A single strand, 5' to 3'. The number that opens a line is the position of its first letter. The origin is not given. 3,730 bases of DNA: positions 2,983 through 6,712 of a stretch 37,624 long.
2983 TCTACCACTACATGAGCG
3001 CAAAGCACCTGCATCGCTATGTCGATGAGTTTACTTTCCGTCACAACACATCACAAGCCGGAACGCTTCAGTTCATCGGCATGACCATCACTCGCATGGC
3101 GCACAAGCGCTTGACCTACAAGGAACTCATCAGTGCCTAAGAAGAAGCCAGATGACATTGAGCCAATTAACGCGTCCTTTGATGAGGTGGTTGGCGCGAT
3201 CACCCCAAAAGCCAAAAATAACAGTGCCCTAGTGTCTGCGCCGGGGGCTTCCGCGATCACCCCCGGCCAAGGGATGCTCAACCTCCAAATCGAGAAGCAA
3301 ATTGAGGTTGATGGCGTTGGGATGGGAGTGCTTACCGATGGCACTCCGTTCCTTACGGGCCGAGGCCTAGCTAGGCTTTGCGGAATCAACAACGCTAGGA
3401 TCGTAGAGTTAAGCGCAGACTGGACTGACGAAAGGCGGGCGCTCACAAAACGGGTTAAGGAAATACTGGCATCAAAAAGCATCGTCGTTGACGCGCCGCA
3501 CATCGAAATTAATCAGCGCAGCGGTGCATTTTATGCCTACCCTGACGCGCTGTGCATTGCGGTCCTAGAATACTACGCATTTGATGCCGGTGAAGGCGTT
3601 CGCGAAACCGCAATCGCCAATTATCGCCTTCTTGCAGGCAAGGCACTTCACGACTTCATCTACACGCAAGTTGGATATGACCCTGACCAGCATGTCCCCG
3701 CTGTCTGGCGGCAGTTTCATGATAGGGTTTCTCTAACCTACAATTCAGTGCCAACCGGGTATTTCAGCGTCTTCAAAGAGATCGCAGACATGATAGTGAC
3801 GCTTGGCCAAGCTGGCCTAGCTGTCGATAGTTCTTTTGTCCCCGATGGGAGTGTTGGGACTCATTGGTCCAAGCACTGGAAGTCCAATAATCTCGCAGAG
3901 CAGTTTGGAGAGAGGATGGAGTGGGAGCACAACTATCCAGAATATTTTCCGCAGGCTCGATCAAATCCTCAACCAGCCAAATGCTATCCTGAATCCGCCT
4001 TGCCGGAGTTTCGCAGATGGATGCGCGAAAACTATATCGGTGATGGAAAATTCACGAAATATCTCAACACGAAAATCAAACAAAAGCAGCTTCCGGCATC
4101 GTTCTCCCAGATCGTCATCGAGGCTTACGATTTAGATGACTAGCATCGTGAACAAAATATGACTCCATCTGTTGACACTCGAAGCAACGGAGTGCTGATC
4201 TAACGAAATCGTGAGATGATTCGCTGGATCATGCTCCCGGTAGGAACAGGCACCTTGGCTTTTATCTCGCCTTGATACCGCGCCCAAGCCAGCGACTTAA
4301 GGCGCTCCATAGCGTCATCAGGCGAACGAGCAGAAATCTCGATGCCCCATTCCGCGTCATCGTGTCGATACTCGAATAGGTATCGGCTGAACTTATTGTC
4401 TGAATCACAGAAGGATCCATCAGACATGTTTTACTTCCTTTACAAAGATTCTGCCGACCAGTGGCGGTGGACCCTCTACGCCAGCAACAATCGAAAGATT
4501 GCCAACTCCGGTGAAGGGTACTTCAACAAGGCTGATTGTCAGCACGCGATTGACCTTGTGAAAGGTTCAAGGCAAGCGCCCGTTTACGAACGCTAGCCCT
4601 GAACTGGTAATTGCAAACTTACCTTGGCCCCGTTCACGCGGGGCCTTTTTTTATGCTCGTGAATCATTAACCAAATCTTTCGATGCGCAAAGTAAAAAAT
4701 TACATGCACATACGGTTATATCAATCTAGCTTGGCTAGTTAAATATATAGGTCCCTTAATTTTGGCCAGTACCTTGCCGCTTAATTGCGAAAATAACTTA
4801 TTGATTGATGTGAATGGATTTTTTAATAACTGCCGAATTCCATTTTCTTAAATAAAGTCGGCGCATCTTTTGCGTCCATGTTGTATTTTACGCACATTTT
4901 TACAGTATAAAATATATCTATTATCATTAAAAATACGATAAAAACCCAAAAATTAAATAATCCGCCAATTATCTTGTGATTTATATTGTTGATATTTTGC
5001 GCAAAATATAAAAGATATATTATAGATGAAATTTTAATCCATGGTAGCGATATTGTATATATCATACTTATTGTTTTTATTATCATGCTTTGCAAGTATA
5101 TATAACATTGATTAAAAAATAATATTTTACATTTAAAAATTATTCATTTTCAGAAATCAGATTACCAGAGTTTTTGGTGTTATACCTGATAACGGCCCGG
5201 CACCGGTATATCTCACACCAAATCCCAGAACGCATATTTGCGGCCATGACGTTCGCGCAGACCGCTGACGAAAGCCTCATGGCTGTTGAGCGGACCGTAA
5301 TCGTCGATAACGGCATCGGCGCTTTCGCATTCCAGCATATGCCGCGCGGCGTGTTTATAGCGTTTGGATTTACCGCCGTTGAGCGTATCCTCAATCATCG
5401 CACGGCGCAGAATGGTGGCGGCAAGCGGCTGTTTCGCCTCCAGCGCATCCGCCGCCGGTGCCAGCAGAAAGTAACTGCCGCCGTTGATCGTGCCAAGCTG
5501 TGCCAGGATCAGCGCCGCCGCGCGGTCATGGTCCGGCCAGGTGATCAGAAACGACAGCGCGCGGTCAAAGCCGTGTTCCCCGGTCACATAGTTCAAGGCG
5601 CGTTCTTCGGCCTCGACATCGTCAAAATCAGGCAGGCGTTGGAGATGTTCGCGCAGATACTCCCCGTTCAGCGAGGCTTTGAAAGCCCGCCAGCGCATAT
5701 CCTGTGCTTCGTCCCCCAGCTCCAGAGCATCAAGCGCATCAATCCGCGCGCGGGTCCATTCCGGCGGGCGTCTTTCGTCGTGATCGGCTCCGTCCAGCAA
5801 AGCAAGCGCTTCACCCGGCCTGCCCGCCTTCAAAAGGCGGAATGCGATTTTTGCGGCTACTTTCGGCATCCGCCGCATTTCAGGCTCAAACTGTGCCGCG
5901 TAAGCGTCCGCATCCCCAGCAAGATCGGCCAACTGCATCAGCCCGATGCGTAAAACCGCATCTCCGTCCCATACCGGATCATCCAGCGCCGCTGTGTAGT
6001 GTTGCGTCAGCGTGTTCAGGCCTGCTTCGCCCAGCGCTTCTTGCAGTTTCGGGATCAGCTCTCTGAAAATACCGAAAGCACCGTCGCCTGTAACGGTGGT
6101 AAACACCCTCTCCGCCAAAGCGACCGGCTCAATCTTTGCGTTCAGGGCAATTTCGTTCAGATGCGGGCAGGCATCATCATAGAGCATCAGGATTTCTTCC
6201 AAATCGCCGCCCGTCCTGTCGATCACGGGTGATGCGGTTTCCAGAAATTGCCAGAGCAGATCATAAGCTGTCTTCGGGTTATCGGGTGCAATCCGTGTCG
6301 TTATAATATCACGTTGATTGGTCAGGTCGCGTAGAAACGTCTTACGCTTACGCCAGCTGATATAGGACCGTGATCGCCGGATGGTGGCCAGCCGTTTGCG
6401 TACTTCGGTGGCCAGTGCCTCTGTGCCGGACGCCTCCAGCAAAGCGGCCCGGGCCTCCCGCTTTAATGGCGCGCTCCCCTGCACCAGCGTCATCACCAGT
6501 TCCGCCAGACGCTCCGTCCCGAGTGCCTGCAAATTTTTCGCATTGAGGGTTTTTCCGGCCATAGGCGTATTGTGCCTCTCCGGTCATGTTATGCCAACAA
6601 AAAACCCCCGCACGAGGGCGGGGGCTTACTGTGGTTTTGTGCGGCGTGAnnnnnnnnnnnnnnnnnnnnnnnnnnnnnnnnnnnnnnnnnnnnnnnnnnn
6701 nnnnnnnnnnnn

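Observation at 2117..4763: Intact IS1595-family element carrying a three-gene cargo module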

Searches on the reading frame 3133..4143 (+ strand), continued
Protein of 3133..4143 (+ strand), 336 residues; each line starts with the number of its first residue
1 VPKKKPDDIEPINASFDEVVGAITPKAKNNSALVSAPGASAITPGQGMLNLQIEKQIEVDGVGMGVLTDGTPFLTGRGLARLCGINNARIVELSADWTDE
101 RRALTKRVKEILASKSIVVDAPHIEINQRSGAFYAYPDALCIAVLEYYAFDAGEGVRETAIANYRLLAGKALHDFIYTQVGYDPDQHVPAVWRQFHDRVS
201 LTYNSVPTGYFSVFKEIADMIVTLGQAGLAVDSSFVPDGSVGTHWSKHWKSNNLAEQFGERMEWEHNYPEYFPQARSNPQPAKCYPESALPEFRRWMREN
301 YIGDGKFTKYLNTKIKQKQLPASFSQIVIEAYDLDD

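Call 76: fold_search(model_id=the predicted structure, library=pdb)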
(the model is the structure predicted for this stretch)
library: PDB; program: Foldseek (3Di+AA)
matches with E <= 10: 178; with E <= 0.001: 0
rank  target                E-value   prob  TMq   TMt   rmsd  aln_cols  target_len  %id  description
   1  3ksb_A                5.2e-01  0.04  0.10  0.08  29.7       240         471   11  Detailed structural insight into the DNA cleavage complex of type IIA topoisomerases (re-sealed form) (released 2010-05-05)
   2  5xf1_B                6.4e-01  0.03  0.11  0.09  24.8       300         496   13  Structure of the Full-length glucagon class B G protein-coupled receptor (released 2017-05-24)
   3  6fxe_A                8.0e-01  0.03  0.08  0.12  18.9       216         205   12  BBE31 from Lyme disease agent Borrelia (Borreliella) burgdorferi playing a vital role in successful colonization of th (released 2019-03-20)
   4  6fxe_B                1.2e+00  0.04  0.10  0.15  20.0       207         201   11  BBE31 from Lyme disease agent Borrelia (Borreliella) burgdorferi playing a vital role in successful colonization of th (released 2019-03-20)
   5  8x4n_A                1.4e+00  0.21  0.12  0.28   9.0        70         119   13  Crystal structure of the PI3P-binding domain of Legionella SetA in complex with inositol 1,3-bisphosphate (released 2025-02-19)
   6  2jhj_A                1.5e+00  0.04  0.11  0.12  20.1       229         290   10  3-methyladenine dna-glycosylase from Archaeoglobus fulgidus (released 2007-04-10)
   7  5trd_A                1.6e+00  0.14  0.10  0.14   6.8        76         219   10  Structure of RbkR (Riboflavin Kinase) from Thermoplasma acidophilum determined in complex with CTP and its cognate DNA (released 2016-11-23)
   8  7upq_A                1.7e+00  0.06  0.14  0.19  12.6       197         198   12  Crystal structure of designed heterotrimeric assembly DHT03_1arm_A21/B/C (released 2022-12-14)
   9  6or5                  1.8e+00  0.05  0.14  0.04  19.1       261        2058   12  Full-length S. pombe Mdn1 in the presence of AMPPNP (ring region) (released 2019-05-29)
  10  6znl_J                1.9e+00  0.06  0.11  0.10  10.6        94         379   14  Cryo-EM structure of the dynactin complex (released 2020-07-29)
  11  5trd_B                2.0e+00  0.15  0.11  0.16   5.8        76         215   12  Structure of RbkR (Riboflavin Kinase) from Thermoplasma acidophilum determined in complex with CTP and its cognate DNA (released 2016-11-23)
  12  2dqb_B                2.0e+00  0.03  0.14  0.13  25.1       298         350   12  Crystal structure of dNTP triphosphohydrolase from Thermus thermophilus HB8, which is homologous to dGTP triphosphohyd (released 2007-01-23)
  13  3cta                  2.1e+00  0.15  0.11  0.17   6.7        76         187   10  Crystal structure of riboflavin kinase from Thermoplasma acidophilum (released 2008-04-29)
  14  6nej_A                2.2e+00  0.08  0.11  0.11  12.7       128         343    9  scoulerine 9-O-methyltransferase from Thalictrum flavum complexed (13aS)-3,10-dimethoxy-5,8,13,13a-tetrahydro-6H-isoqu (released 2019-12-18)
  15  8anp_B                2.3e+00  0.02  0.09  0.07  14.7       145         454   10  Legionella effector Lem3 mutant D190A in complex with Mg2+ (released 2023-04-12)
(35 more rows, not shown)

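Call 98: search_dna_similar(query=window:3133-4140:+, collection=phages, mode=protein, max_rows=40, rows=spread)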
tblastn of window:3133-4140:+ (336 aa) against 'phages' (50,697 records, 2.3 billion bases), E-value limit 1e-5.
Records with a match: 13; places in all: 13; records where one place covers at least 80% of the query: 12.
Best place of each record, by identity: 60-80% 1; <60% 12.
By first word of the organism name: Salmonella 6; Pseudomonas 2; Lederbergvirus 2; Klebsiella 1; Enterobacteria 1; Aphanizomenon 1.
By host as written in the record: - 2; Salmonella enterica serotype Enteritidis E2331 2; Pseudomonas aeruginosa strain 3-38 1; Salmonella enterica subsp. enterica serovar Kentucky 1; Salmonella enterica subsp. enterica serovar Typhimurium UB-20, LT2 1; Salmonella enterica subsp. enterica serovar Typhimurium 497 Hfr 1; Salmonella enterica subsp. enterica 1; Klebsiella pneumoniae 1; and 3 more.
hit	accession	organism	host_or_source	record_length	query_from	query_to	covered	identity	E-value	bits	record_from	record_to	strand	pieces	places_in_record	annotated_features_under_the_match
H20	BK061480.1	Pseudomonas phage vB_PaeS-D14H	Pseudomonas aeruginosa strain 3-38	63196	51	332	84%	61.3%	1e-121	390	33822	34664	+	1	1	hypothetical protein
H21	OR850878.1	Salmonella phage S.Kent 1-2-1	Salmonella enterica subsp. enterica ...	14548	17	330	93%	43.8%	4e-83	280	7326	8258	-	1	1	record has no annotation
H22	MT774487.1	Salmonella phage MG40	Salmonella enterica subsp. enterica ...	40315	17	330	93%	43.8%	4e-83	280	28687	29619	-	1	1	hypothetical protein | ribosome_binding_site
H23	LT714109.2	Lederbergvirus BTP1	Salmonella enterica sub species ...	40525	17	330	93%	43.8%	8e-83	279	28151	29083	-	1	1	st313-td: ST313-td protein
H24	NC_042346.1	Lederbergvirus BTP1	Salmonella enterica sub species ...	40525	17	330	93%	43.8%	8e-83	279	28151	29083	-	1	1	st313-td: BstA abortive infection system, replication inhibitor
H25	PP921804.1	Salmonella phage vB_ST415_1NRH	Salmonella enterica subsp. enterica ...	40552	17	330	93%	43.8%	8e-83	279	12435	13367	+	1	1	hypothetical protein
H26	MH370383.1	Salmonella phage S137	Salmonella enterica serotype ...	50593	41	331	87%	43.9%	8e-65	272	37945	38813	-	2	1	hypothetical protein (x2)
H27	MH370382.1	Salmonella phage S135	Salmonella enterica serotype ...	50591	41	331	87%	43.9%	8e-65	272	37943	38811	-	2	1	hypothetical protein (x2)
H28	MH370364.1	Salmonella phage S107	Salmonella enterica subsp. enterica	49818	41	331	87%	43.9%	8e-65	272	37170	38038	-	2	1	hypothetical protein (x2)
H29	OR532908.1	Klebsiella phage RCIP0114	Klebsiella pneumoniae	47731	41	331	87%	39.7%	1e-63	223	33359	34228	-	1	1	hypothetical protein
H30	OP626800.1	Pseudomonas phage PseuP_222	Pseudomonas protegens CEMTC 4060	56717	43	314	81%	39.4%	2e-58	209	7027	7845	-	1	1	hypothetical protein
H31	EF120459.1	Enterobacteria phage CL707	Escherichia coli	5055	46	314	80%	36.7%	2e-49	182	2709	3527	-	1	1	immunity region | hypothetical protein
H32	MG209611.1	Aphanizomenon phage vB_AphaS-CL131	Aphanizomenon flos-aquae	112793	204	322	35%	27.5%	6e-6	54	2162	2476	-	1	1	hypothetical protein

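Call 99: get_annotated_region(hit=H24, flank=1500)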
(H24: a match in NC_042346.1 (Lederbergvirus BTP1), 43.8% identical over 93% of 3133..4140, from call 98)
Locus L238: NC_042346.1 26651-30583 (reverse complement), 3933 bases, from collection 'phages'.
description: Salmonella virus BTP1 genome assembly, chromosome: BTP1.
organism: Lederbergvirus BTP1 (NCBI taxid 1934252)
taxonomy: Viruses; Duplodnaviria; Heunggongvirae; Uroviricota; Caudoviricetes; Lederbergvirus
host: -; source: Salmonella enterica sub species enterica serovar Typhimurium strain D23580 supernatant; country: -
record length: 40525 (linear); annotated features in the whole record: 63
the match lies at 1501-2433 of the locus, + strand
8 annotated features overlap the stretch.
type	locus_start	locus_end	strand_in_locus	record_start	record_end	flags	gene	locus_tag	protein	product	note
CDS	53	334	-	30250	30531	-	c2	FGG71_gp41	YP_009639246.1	CII-like transcriptional activator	locus_tag in D23580 genome STMMW_03561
CDS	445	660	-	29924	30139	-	cro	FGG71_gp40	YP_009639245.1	transcriptional repressor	locus_tag in D23580 genome STMMW_03551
CDS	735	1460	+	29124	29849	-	c1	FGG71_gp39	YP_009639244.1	CI-like repressor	locus_tag in D23580 genome STMMW_03541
CDS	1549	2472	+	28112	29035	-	st313-td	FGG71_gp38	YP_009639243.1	BstA abortive infection system, replication inhibitor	locus_tag in D23580 genome STMMW_03531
CDS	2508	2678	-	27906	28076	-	-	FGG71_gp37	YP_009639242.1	fumarate hydratase FumD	locus_tag in D23580 genome STMMW_03522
CDS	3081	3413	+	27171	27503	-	n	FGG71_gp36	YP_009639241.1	anti-termination protein N-like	locus_tag in D23580 genome STMMW_03521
CDS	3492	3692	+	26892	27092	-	ral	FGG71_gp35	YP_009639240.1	restriction alleviation ral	locus_tag in D23580 genome STMMW_03511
CDS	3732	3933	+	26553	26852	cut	-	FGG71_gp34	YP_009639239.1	hypothetical protein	locus_tag in D23580 genome STMMW_03501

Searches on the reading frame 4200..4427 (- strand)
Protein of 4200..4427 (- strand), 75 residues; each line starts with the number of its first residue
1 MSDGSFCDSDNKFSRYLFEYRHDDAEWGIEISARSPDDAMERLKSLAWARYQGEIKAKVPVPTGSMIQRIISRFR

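Call 4: search_protein_families(library=pfam, proteins=[window:4200-4427:-], max_evalue=1)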
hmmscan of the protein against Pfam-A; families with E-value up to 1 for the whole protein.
window:4200-4427:- (75 aa): 0 families

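Call 5: search_protein_families(library=ncbifam, proteins=[window:4200-4427:-], max_evalue=1)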
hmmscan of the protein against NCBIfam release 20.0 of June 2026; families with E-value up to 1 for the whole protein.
window:4200-4427:- (75 aa): 0 families

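Call 7: search_protein_families(library=phrogs, proteins=[window:4200-4427:-], max_evalue=1)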
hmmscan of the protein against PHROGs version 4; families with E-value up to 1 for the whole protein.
window:4200-4427:- (75 aa): 3 families
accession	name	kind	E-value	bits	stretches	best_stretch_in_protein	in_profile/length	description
phrog_2920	-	unknown function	1.1e-09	39.3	1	15-73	3-63/72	-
phrog_30890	-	unknown function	0.074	14.1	1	23-54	33-64/142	-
phrog_37256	-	unknown function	0.14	13.6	1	16-42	4-30/59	-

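Call 8: search_protein_families(library=padloc, proteins=[window:4200-4427:-], max_evalue=1)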
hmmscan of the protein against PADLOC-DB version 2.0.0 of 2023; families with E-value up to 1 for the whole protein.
window:4200-4427:- (75 aa): 0 families

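Call 53: find_homologous_proteins(query=window:4200-4427:-, max_evalue=0.001)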
Query window:4200-4427:- (75 aa): 33 proteins with E <= 0.001 among 33 candidates.
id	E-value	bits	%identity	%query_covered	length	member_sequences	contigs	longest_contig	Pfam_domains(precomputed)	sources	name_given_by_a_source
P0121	6.6e-34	133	83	100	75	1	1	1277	-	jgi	-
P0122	7.8e-30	120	75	100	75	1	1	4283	-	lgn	-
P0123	2.9e-26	109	74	93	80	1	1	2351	-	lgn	-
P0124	3.2e-26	108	71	93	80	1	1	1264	-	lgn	-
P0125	1.7e-25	106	66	99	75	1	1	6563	-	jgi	-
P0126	8.9e-25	104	65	99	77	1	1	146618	-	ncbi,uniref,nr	ncbi:hypothetical protein EH240_12605 [Mesorhizobium tamadayense]|uniref:Uncharacterized protein n=1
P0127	1.3e-24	103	68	99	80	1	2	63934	-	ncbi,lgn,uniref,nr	ncbi:hypothetical protein RFM99_33235 [Mesorhizobium sp. VK4C]|uniref:hypothetical protein n=1 Tax=M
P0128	1.7e-24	103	66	99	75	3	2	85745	-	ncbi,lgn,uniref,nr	ncbi:hypothetical protein [Mesorhizobium sp.]|uniref:hypothetical protein n=1 Tax=Mesorhizobium sp. 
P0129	3.2e-24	102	68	100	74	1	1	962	-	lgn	-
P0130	4.2e-24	102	65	99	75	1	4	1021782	-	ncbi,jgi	jgi:hypothetical protein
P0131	5.3e-24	101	69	93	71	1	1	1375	-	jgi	jgi:hypothetical protein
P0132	9.5e-24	101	70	93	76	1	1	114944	-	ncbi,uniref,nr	ncbi:hypothetical protein CPY51_31185 [Rhizobium tubonense]|uniref:Uncharacterized protein n=1 Tax=R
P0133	1.2e-23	100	67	92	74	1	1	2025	-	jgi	-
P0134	5.7e-23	98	68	96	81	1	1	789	-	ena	-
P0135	1.8e-22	96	63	100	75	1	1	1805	-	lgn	-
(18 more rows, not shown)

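Call 96: search_dna_similar(query=window:4203-4427:-, collection=plasmids, mode=protein, max_rows=15, max_evalue=0.001)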
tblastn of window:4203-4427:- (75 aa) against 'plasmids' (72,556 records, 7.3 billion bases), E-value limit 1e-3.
Records with a match: 5; places in all: 5; records where one place covers at least 80% of the query: 0.
Best place of each record, by identity: <60% 5.
By first word of the organism name: Pasteurella 4; Leptolyngbya 1.
By predicted mobility (MOB-suite, as given by PLSDB): non-mobilizable 5.
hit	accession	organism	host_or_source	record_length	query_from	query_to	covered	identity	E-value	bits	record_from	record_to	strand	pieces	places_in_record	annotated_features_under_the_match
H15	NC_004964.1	Leptolyngbya sp. PCC 6402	-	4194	16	74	79%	41.0%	3e-4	44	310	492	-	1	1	hypothetical protein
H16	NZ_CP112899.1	Pasteurella multocida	rabbit,mixed culture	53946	15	62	64%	35.4%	1e-4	45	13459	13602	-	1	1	hypothetical protein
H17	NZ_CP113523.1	Pasteurella multocida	rabbit,mixed culture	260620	15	62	64%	35.4%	1e-4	45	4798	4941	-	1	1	hypothetical protein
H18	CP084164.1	Pasteurella multocida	rabbit,mixed culture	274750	15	62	64%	35.4%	1e-4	45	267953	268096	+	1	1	hypothetical protein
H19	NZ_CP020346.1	Pasteurella multocida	Oryctolagus cuniculus,lung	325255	15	62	64%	35.4%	1e-4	45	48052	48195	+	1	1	hypothetical protein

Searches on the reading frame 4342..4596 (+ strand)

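Call 4: search_protein_families(library=pfam, proteins=[window:4342-4596:+], max_evalue=1)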
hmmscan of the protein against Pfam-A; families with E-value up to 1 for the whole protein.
window:4342-4596:+ (84 aa): 3 families
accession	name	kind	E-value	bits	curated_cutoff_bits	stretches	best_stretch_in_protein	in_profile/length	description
PF07411.17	DUF1508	-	1.5e-12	47.6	22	1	36-82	1-47/48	Domain of unknown function (DUF1508)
PF19133.5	DUF5816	-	0.08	13.6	26.9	1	21-57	11-47/72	Family of unknown function (DUF5816)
PF06199.17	Phage_tail_2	-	0.19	12.2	23.8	1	34-69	42-76/132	Phage tail tube protein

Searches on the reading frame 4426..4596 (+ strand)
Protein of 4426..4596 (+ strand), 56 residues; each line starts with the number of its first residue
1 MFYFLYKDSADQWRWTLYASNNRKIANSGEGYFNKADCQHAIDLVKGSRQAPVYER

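Call 4: search_protein_families(library=pfam, proteins=[window:4426-4596:+], max_evalue=1)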
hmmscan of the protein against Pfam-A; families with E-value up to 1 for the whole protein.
window:4426-4596:+ (56 aa): 2 families
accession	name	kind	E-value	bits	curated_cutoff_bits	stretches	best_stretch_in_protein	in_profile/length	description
PF07411.17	DUF1508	-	6.2e-13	48.9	22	1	8-55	1-48/48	Domain of unknown function (DUF1508)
PF06199.17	Phage_tail_2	-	0.089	13.3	23.8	1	6-42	42-77/132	Phage tail tube protein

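Call 5: search_protein_families(library=ncbifam, proteins=[window:4426-4596:+], max_evalue=1)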
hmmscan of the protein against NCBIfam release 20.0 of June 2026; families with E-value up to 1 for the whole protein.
window:4426-4596:+ (56 aa): 1 family
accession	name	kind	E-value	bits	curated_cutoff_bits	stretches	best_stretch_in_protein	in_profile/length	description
NF041908.1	HVO_2922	equivalog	1.2e-14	54.1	90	1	5-47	5-47/54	HVO_2922 family protein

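Call 7: search_protein_families(library=phrogs, proteins=[window:4426-4596:+], max_evalue=1)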
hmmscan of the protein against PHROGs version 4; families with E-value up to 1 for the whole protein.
window:4426-4596:+ (56 aa): 5 families
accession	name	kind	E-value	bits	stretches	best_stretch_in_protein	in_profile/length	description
phrog_1422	-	unknown function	1.1e-11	45.8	1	1-50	3-52/110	-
phrog_11465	-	unknown function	2.3e-11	44.9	1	5-49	6-50/193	-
phrog_8105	-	unknown function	1.7e-06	29.2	1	6-45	30-68/104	-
phrog_2818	-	unknown function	0.0098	16.8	1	5-31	6-32/56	-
phrog_2306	-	unknown function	0.021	15.9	1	7-46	31-65/70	-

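Call 8: search_protein_families(library=padloc, proteins=[window:4426-4596:+], max_evalue=1)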
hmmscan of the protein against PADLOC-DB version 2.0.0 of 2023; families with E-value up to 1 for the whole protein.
window:4426-4596:+ (56 aa): 0 families

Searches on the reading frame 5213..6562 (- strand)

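Call 65: search_protein_families(library=pfam, proteins=[window:5213-6562:-], max_evalue=0.00001)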
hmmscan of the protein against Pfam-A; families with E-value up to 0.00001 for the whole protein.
window:5213-6562:- (449 aa): 1 family
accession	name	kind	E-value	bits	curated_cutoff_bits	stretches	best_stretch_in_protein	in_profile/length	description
PF21810.3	DUF6880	-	7.4e-150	500.5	27.3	2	203-447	225-471/472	Family of unknown function (DUF6880)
